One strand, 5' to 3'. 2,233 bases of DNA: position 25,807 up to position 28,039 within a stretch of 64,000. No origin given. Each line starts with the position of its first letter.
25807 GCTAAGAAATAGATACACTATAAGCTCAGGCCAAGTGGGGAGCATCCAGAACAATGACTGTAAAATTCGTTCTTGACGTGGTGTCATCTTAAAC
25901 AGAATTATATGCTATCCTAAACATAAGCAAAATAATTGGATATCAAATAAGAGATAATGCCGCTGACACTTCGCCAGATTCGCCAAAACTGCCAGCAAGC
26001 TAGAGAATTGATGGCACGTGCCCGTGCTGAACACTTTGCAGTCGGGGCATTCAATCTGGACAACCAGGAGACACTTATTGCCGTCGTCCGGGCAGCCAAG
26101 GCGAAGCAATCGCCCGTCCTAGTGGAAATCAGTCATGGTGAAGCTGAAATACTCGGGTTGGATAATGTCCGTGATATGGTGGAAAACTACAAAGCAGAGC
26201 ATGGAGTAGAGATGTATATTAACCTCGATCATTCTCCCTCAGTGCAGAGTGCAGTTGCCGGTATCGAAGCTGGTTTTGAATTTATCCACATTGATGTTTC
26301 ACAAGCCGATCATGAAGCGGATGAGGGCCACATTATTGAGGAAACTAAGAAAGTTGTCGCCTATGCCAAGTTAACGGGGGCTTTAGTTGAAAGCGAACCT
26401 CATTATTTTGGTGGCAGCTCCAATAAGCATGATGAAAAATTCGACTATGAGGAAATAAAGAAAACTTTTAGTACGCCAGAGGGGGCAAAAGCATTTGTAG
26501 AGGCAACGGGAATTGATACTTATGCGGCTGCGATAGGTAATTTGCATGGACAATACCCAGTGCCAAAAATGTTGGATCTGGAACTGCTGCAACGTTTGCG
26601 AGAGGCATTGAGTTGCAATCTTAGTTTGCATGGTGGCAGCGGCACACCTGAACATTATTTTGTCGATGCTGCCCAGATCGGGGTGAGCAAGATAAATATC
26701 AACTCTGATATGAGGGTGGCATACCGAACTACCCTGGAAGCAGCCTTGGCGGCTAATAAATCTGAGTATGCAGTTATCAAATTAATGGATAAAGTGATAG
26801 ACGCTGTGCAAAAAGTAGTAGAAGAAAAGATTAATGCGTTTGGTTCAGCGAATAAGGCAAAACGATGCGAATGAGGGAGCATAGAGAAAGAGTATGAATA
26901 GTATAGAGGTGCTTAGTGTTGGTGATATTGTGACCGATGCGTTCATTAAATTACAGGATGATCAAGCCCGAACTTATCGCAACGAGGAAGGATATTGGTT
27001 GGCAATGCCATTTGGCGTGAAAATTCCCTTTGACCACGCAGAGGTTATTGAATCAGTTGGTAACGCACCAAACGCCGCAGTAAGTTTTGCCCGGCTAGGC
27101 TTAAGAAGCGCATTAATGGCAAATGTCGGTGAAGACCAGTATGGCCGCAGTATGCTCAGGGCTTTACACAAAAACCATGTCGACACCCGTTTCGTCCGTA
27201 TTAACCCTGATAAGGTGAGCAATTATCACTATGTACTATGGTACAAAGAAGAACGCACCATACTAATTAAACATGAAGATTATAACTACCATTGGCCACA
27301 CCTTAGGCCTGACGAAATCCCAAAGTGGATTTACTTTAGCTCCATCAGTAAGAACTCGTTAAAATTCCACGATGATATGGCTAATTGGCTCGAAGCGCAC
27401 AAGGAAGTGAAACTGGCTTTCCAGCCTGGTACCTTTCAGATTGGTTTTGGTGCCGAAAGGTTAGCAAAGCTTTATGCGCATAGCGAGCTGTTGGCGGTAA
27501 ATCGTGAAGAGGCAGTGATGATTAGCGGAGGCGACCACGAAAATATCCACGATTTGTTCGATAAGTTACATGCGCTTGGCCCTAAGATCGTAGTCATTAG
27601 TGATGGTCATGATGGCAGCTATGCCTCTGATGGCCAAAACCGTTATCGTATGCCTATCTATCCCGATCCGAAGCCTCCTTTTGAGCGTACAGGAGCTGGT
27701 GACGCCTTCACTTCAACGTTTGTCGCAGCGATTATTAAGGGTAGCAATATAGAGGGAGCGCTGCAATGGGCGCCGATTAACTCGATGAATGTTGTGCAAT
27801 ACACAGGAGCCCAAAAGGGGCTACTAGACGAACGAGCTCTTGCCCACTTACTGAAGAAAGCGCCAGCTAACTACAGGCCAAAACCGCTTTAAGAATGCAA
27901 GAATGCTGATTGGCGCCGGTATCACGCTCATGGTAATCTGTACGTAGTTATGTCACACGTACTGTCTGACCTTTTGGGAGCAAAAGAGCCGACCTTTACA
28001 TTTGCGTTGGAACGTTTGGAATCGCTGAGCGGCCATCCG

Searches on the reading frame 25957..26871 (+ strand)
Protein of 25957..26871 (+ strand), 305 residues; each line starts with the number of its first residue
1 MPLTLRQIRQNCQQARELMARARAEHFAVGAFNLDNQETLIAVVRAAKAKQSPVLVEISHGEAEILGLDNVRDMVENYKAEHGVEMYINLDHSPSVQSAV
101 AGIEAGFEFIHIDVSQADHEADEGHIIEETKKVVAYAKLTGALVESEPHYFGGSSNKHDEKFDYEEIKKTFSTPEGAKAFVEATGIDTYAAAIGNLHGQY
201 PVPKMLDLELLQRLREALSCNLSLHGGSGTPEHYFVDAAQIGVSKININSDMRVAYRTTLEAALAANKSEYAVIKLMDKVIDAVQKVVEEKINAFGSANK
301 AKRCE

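Call 62: search_protein_families(library=ncbifam, proteins=[window:25957-26871:+], max_evalue=0.001)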
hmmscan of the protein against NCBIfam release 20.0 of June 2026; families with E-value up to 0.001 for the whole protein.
window:25957-26871:+ (305 aa): 20 families
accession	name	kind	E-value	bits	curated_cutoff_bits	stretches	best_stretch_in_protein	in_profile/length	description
TIGR01859.1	fruc_bis_ald_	equivalog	1.2e-62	212.3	343.05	1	15-301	4-282/282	class II fructose-1,6-bisphosphate aldolase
TIGR00167.1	cbbA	subfamily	2.1e-57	194.7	215.6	1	13-301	4-290/290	ketose-bisphosphate aldolase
NF009497.0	PRK12857.1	equivalog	2.7e-56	190.9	423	1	15-301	6-284/284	class II fructose-1,6-bisphosphate aldolase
NF006042.0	PRK08185.1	subfamily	2.9e-52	177.8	405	1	16-302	6-285/287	hypothetical protein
NF009374.0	PRK12737.1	subfamily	1.2e-50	172.1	383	1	14-300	5-283/284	tagatose-bisphosphate aldolase subunit GatY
NF006626.0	PRK09195.1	subfamily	4.4e-50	170.4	384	1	15-300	6-283/284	tagatose-bisphosphate aldolase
NF005943.0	PRK07998.1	equivalog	9.4e-49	166.4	364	1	15-299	6-279/283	class II aldolase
NF005284.0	PRK06801.1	equivalog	1.2e-47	162.6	406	1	17-301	8-286/286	ketose 1,6-bisphosphate aldolase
TIGR01858.1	tag_bisphos_ald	equivalog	3.7e-47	160.8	443.55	1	15-301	4-282/282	tagatose bisphosphate family class II aldolase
NF005590.0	PRK07315.1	equivalog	4.1e-42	144.5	443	1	15-301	6-293/293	class II fructose-bisphosphate aldolase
NF006376.0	PRK08610.1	equivalog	4.4e-41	141.5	527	1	16-302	7-286/286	class II fructose-bisphosphate aldolase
NF005288.0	PRK06806.1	equivalog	1.3e-40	139.5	396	1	14-301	5-281/281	class II fructose-bisphosphate aldolase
NF005823.0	PRK07709.1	equivalog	1.5e-40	139.7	545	1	16-301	7-285/285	class II fructose-bisphosphate aldolase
NF009375.0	PRK12738.1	equivalog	6.5e-38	130.5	542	1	16-301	7-284/286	tagatose-bisphosphate aldolase subunit KbaY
NF004493.0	PRK05835.1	equivalog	1.8e-32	112.8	558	2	14-233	4-218/307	class II fructose-bisphosphate aldolase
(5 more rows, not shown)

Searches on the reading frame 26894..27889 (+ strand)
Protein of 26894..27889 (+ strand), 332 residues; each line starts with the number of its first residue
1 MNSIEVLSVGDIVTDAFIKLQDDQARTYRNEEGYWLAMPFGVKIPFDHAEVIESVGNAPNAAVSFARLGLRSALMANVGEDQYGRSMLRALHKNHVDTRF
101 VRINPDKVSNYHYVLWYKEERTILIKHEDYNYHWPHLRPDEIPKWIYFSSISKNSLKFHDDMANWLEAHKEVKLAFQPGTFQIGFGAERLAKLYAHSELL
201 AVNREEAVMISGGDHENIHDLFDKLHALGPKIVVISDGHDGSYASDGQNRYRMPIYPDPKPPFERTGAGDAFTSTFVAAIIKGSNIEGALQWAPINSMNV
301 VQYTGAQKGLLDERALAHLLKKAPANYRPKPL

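Call 3: search_protein_families(library=pfam, proteins=[window:26894-27889:+], max_evalue=1)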
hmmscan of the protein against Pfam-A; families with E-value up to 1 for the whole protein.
window:26894-27889:+ (332 aa): 3 families
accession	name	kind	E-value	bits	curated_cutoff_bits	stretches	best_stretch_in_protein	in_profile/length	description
PF00294.29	PfkB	-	8e-34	117.8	25.8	1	56-309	37-298/302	pfkB family carbohydrate kinase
PF08543.17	Phos_pyr_kin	-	0.00021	21.2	27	1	192-293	115-224/246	Phosphomethylpyrimidine kinase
PF10686.14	YAcAr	-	0.19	12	28.2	0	209-241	4-40/66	YspA, cpYpsA-related SLOG family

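Call 62: search_protein_families(library=ncbifam, proteins=[window:26894-27889:+], max_evalue=0.001)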
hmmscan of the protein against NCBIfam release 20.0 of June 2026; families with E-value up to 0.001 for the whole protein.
window:26894-27889:+ (332 aa): 22 families
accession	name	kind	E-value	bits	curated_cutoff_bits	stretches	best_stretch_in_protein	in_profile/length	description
TIGR04382.1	myo_inos_iolC_N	equivalog_domain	7e-23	81.4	300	2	191-306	183-295/309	5-dehydro-2-deoxygluconokinase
TIGR02152.1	D_ribokin_bact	equivalog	2.3e-22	79.7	299.65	2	191-311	170-291/298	ribokinase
NF007321.0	PRK09813.1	equivalog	4.9e-20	72.1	247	2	213-306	169-260/261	fructoselysine 6-kinase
NF040938.1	KDG_KDGal_kin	equivalog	3.6e-16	59.1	400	2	194-321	180-304/305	bifunctional 2-dehydro-3-deoxygluconokinase/2-dehydro-3-deoxygalactonokinase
NF006957.1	PRK09434.1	equivalog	9.8e-16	58.1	450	2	44-107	15-79/302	fructokinase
NF053626.1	RibKinHalex1628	equivalog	2.7e-15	56.7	330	1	56-308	39-280/293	ATP-dependent ribose-1-phosphate kinase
NF008353.0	PRK11142.1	equivalog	2.8e-14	53.3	341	2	193-320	175-303/307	ribokinase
NF047869.1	myo_kin_aldol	exception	6.5e-14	51.2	600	1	56-110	40-94/586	bifunctional 5-dehydro-2-deoxygluconokinase/5-dehydro-2-deoxyphosphogluconate aldolase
NF041332.1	KDG_KDGal_kin_Halo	equivalog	1.3e-13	51.1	440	1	188-293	181-284/320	bifunctional 2-dehydro-3-deoxygluconokinase/2-dehydro-3-deoxygalactonokinase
NF049991.1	TagKinase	equivalog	1.3e-13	50.4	420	1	187-324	185-319/321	tagatose kinase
TIGR02198.1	rfaE_dom_I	equivalog_domain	2.6e-12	46.5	345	2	192-308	186-304/315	D-glycero-beta-D-manno-heptose-7-phosphate kinase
TIGR03168.1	1-PFK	subfamily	7.5e-11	41.5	216.4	1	203-307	183-288/305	hexose kinase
NF041164.1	NucKinThplmales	equivalog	9.7e-11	41.4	450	1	56-301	39-272/295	nucleoside kinase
TIGR03828.1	pfkB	equivalog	1.8e-10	40.4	292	1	199-307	179-288/305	1-phosphofructokinase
NF041633.1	trifunc_aldol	exception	4.4e-08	32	700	1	56-111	274-329/580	KHG/KDPG aldolase/sugar kinase fusion protein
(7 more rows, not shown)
